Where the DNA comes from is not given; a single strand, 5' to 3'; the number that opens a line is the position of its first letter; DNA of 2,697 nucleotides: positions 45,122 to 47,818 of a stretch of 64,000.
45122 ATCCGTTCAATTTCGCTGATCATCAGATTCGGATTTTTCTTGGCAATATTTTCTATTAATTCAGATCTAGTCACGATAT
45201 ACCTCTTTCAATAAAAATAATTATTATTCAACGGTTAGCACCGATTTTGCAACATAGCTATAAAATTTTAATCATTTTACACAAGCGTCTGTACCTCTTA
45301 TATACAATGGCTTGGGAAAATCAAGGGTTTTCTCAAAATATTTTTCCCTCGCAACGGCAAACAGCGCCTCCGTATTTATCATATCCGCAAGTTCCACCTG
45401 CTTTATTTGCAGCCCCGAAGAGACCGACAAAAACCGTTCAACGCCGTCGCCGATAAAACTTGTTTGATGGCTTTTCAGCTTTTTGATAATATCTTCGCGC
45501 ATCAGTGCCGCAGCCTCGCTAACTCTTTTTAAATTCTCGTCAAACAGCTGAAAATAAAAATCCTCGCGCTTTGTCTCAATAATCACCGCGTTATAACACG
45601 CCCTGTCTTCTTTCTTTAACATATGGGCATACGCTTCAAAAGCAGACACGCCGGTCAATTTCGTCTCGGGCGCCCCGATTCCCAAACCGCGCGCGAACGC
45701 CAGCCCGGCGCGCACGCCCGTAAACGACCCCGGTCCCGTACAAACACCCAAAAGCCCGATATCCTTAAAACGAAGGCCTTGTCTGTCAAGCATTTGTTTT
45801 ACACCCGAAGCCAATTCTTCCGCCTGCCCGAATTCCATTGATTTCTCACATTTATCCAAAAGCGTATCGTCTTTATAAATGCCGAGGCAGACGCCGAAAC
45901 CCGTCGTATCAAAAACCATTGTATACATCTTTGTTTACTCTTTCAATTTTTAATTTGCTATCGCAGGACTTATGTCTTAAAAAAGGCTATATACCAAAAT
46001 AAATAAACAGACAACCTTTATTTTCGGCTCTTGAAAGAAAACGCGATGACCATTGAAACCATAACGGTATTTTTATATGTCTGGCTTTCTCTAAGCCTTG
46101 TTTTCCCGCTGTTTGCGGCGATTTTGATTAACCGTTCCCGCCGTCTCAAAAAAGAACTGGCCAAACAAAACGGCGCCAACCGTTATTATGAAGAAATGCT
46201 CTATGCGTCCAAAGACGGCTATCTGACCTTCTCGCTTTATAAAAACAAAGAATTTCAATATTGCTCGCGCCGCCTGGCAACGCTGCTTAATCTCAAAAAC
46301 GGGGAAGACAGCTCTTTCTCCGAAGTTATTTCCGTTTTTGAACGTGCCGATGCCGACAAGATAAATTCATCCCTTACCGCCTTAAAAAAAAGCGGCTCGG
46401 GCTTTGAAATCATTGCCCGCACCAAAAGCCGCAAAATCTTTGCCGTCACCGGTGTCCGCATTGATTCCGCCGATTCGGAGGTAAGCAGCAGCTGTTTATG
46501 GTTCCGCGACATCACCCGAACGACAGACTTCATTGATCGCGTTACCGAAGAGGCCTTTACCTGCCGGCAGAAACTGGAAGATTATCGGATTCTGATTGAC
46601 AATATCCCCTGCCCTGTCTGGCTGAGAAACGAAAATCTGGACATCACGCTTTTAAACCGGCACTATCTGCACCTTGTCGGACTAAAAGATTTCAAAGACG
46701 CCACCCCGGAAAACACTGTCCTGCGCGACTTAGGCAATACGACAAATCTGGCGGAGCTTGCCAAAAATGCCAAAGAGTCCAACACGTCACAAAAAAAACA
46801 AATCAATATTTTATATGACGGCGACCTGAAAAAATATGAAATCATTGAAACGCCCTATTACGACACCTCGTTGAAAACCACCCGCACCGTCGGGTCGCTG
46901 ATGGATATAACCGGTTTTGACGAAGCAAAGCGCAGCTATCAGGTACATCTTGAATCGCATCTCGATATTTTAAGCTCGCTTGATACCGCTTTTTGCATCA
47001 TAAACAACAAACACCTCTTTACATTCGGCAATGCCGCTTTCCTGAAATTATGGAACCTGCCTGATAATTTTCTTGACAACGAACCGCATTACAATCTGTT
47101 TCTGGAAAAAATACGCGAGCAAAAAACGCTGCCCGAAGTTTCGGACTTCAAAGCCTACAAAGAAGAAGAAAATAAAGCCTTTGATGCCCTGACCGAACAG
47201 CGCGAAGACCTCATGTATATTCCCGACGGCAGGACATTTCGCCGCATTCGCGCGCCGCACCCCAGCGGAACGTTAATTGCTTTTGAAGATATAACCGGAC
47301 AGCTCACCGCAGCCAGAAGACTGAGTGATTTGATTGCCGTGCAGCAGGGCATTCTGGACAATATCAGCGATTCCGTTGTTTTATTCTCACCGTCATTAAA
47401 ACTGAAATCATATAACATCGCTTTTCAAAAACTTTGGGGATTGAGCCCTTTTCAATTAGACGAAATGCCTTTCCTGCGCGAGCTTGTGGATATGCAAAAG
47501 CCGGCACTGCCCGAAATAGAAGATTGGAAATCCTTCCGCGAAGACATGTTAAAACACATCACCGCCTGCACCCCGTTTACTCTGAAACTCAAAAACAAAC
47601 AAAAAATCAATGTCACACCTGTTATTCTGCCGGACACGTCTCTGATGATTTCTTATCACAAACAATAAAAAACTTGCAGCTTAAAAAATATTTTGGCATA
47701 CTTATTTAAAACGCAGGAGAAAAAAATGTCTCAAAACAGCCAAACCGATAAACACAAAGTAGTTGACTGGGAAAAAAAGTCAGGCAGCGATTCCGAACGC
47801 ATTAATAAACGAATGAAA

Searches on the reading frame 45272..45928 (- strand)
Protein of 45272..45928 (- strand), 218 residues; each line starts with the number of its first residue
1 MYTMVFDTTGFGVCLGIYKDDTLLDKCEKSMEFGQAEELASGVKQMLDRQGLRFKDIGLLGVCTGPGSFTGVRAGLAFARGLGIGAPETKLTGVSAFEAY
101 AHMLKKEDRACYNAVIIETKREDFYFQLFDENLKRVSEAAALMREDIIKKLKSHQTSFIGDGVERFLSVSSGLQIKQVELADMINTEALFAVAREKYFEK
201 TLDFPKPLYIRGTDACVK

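Call 3: search_protein_families(library=pfam, proteins=[window:45272-45928:-], max_evalue=0.01)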
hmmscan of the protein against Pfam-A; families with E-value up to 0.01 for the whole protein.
window:45272-45928:- (218 aa): 1 family
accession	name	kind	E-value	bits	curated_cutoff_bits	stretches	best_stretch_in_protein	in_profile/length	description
PF00814.31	TsaD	-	1.3e-10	41.9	24.8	1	37-132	31-132/264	tRNA N6-adenosine threonylcarbamoyltransferase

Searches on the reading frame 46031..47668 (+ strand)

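Call 3: search_protein_families(library=pfam, proteins=[window:46031-47668:+], max_evalue=0.01)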
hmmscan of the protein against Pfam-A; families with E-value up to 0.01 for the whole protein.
window:46031-47668:+ (545 aa): 5 families
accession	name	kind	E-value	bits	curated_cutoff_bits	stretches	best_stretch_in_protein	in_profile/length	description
PF00989.32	PAS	-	4.2e-13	49.7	22.6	1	183-293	1-113/113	PAS fold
PF13188.13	PAS_8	-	2.3e-10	40.4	21.8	1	185-227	3-44/65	PAS domain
PF12860.13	PAS_7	-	8.1e-10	39.3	27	1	314-427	1-113/115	PAS fold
PF08448.16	PAS_4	-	0.0014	19.3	23.1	0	190-295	2-107/110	PAS fold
PF13426.13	PAS_9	-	0.0055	17.4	27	0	319-403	2-75/103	PAS domain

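Call 4: search_protein_families(library=ncbifam, proteins=[window:46031-47668:+], max_evalue=0.01)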
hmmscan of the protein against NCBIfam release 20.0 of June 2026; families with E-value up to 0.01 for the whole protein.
window:46031-47668:+ (545 aa): 2 families
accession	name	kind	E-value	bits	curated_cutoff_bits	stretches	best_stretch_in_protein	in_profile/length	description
NF047874.1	MASE3_PAS_HK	subfamily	7.6e-08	31.6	560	1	35-164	249-378/655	MASE3 domain-containing sensor histidine kinase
TIGR00229.1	sensory_box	domain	1.1e-05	25.6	22.9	0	180-300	2-123/126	PAS domain S-box protein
